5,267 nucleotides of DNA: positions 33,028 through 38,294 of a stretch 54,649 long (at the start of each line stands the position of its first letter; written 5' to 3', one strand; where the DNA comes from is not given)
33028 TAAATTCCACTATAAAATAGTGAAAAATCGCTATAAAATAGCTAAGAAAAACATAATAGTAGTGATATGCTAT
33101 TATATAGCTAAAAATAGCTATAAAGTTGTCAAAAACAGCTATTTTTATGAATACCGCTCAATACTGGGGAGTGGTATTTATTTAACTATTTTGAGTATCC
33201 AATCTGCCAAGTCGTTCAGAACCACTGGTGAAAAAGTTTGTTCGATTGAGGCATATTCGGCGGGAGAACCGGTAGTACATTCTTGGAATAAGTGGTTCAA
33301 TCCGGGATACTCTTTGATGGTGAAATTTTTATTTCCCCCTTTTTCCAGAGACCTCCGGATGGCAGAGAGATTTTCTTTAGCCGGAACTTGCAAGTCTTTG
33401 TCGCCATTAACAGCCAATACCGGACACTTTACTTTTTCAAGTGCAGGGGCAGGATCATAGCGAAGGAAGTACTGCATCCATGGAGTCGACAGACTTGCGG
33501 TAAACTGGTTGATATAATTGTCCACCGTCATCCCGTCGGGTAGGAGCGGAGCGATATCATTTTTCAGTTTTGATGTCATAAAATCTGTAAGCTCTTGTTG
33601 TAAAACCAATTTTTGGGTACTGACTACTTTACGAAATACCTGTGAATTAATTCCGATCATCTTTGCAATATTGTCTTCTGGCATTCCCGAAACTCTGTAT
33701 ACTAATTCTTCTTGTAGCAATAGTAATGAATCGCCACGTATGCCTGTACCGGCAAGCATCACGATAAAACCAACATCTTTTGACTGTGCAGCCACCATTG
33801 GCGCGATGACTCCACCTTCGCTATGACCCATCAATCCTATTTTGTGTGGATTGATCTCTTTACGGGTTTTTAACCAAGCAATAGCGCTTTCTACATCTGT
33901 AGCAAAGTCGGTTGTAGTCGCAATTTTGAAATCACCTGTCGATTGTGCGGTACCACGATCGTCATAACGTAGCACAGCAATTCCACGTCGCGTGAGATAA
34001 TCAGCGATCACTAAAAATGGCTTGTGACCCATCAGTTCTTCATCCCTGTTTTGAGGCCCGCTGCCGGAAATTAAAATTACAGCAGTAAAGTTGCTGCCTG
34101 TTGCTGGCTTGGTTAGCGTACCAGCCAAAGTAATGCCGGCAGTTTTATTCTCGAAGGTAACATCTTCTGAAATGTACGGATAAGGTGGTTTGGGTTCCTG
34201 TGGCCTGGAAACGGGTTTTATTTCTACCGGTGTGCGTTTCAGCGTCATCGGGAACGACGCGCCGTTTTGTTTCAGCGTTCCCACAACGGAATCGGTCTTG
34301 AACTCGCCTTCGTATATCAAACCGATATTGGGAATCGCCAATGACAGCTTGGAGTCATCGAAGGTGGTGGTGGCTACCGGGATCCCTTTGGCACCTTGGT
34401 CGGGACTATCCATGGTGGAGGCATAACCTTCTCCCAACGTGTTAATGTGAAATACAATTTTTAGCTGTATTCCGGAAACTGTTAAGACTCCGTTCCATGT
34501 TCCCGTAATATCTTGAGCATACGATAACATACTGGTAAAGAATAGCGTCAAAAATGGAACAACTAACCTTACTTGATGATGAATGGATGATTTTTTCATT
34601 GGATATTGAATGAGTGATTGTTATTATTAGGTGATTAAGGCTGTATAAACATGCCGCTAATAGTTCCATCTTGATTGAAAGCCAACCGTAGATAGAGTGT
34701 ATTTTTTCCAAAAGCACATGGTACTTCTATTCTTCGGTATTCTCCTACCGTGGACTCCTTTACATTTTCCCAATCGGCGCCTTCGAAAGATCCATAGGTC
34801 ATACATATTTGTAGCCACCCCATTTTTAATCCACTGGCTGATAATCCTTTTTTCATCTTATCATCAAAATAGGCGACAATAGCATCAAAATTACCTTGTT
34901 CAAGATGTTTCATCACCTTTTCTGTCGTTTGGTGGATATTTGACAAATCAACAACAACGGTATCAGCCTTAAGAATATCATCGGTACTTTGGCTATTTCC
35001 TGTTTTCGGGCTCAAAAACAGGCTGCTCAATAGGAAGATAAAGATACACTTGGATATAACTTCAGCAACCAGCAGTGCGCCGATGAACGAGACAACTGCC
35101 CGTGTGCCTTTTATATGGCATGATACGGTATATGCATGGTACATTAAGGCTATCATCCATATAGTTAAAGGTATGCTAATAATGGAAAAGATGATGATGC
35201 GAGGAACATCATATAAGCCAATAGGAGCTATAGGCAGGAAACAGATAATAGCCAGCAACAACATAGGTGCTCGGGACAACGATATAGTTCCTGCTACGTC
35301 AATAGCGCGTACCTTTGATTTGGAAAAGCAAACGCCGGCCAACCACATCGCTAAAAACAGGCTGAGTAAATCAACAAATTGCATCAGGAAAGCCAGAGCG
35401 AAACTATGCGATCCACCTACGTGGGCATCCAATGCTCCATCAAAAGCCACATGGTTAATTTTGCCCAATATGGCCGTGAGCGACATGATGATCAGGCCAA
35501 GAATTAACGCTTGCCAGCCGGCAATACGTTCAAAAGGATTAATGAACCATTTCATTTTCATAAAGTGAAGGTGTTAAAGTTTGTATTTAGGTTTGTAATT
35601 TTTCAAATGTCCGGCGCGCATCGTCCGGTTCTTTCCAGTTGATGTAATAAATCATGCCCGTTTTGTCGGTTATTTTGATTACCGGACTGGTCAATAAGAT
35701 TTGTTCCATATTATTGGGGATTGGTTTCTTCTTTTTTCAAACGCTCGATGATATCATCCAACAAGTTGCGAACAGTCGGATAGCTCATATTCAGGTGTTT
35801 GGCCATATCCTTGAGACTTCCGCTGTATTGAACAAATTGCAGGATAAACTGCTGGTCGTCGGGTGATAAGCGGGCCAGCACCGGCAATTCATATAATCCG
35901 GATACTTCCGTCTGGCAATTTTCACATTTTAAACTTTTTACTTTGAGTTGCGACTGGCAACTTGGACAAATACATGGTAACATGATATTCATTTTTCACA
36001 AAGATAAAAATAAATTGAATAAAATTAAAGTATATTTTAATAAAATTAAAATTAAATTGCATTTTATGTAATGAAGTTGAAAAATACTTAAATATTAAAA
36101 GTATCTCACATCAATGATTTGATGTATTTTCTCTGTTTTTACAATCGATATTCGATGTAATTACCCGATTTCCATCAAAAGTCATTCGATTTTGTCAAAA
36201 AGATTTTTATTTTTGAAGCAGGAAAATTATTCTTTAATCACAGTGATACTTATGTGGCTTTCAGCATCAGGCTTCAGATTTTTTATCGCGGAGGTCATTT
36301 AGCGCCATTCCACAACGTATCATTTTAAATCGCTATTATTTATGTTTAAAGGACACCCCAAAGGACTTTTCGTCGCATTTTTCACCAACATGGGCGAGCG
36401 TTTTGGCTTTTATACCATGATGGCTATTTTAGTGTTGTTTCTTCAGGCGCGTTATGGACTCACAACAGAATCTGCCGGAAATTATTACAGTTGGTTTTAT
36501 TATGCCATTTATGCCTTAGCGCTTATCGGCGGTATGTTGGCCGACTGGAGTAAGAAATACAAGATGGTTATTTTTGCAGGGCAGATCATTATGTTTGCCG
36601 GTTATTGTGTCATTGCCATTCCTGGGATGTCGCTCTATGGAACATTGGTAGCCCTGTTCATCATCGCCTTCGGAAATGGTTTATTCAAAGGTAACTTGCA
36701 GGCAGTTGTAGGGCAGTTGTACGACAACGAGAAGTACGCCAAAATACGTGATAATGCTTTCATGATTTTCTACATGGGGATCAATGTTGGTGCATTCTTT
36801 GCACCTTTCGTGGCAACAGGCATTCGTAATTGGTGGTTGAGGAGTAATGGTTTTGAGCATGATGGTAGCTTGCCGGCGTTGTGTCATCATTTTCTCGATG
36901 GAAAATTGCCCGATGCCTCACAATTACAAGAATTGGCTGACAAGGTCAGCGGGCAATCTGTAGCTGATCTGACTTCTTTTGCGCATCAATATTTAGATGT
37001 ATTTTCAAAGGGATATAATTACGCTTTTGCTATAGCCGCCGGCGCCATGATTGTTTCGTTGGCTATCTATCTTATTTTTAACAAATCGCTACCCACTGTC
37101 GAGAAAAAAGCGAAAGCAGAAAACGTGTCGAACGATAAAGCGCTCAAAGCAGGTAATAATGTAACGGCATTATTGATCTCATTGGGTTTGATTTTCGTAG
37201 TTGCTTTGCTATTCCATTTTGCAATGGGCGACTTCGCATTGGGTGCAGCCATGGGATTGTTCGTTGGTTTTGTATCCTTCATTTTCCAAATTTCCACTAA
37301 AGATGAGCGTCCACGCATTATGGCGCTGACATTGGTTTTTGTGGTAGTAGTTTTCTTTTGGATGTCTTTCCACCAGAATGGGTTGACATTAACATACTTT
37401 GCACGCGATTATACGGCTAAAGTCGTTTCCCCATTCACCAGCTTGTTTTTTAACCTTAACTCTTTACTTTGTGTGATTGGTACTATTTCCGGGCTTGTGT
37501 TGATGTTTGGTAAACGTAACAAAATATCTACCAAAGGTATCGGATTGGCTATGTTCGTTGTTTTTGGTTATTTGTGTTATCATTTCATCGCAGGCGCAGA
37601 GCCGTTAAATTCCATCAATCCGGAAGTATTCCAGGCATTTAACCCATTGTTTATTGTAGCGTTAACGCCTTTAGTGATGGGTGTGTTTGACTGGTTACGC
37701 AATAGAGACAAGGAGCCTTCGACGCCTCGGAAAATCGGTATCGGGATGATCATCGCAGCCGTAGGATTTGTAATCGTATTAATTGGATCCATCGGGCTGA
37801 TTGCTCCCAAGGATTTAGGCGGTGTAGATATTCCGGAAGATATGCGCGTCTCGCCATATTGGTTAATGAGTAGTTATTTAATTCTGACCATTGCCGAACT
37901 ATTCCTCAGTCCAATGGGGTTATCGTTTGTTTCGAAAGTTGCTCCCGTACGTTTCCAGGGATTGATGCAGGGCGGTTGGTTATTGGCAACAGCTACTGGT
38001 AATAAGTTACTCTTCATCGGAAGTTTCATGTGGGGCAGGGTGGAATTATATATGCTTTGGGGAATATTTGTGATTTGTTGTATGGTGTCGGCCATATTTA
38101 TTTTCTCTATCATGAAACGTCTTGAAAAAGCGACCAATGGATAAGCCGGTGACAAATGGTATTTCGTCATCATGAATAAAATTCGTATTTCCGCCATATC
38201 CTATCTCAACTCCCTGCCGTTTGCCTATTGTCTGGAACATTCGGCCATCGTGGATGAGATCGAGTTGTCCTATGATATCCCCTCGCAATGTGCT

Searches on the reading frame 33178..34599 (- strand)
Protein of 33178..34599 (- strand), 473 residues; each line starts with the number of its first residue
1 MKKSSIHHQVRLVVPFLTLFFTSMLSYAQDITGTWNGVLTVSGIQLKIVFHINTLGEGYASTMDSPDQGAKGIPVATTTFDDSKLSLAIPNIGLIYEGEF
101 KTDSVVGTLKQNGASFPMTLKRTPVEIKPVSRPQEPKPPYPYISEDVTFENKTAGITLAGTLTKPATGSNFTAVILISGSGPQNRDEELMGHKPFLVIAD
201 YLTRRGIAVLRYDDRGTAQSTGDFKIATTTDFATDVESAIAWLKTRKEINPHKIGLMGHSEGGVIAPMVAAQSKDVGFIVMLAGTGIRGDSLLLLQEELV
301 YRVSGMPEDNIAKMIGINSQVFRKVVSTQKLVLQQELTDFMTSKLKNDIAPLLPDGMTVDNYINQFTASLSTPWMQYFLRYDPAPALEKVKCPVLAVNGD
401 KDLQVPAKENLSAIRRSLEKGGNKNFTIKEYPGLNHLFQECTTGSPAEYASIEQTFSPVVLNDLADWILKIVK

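Call 11: search_protein_families(library=pfam, proteins=[window:33178-34599:-])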
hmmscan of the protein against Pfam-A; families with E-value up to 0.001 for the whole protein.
window:33178-34599:- (473 aa): 10 families
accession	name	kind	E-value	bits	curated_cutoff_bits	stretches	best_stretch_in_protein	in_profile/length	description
PF02129.25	Peptidase_S15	-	2.1e-14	54.3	23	1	155-408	46-238/262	X-Pro dipeptidyl-peptidase (S15 family)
PF12146.15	Hydrolase_4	-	1.1e-13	51.5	27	1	198-437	23-233/239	Serine aminopeptidase, S33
PF08840.17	BAAT_C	-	1e-12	49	20.9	1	237-438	7-160/210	BAAT / Acyl-CoA thioester hydrolase C terminal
PF00326.27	Peptidase_S9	-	1.6e-12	47.9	22.6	2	200-286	8-97/213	Prolyl oligopeptidase family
PF01738.24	DLH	-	4.6e-10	39.9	21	0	213-277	57-122/217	Dienelactone hydrolase family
PF12697.13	Abhydrolase_6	-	1.9e-08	35.7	26.3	1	196-450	20-215/217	Alpha/beta hydrolase family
PF00561.26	Abhydrolase_1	-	2.7e-08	34.2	25.8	1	193-417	14-224/245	alpha/beta hydrolase fold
PF20434.5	BD-FAE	-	1.2e-06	28.6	26.8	1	167-408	9-206/215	BD-FAE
PF07859.19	Abhydrolase_3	-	2.3e-05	24.7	25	1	234-311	50-100/210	alpha/beta hydrolase fold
PF02273.21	Acyl_transf_2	-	0.00048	19.9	20.3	1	190-322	43-172/294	Acyl transferase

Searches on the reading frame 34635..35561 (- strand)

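Call 11: search_protein_families(library=pfam, proteins=[window:34635-35561:-])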
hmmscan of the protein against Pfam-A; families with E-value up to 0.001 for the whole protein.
window:34635-35561:- (308 aa): 1 family
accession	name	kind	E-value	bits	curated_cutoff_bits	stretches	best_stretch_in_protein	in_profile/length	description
PF13026.12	DUF3887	-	8.6e-15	55.6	31.8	1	214-304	2-91/91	Protein of unknown function (DUF3887)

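Call 61: search_protein_families(library=ncbifam, proteins=[window:34635-35561:-], max_evalue=0.01)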
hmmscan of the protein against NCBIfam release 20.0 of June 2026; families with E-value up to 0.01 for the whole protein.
window:34635-35561:- (308 aa): 1 family
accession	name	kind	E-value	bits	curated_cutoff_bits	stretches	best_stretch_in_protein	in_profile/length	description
NF041096.1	esterase_EstD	equivalog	2.7e-11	43.1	600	1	207-307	19-117/421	esterase EstD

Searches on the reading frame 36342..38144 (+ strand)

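Call 26: search_protein_families(library=pfam, proteins=[window:36342-38144:+])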
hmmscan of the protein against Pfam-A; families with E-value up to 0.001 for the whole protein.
window:36342-38144:+ (600 aa): 2 families
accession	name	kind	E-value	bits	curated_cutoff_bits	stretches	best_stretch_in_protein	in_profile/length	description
PF00854.27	PTR2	-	4.2e-48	164.6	27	2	75-363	2-237/392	POT family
PF07690.21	MFS_1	-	2.4e-07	30.4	33.4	1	13-161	2-144/347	Major Facilitator Superfamily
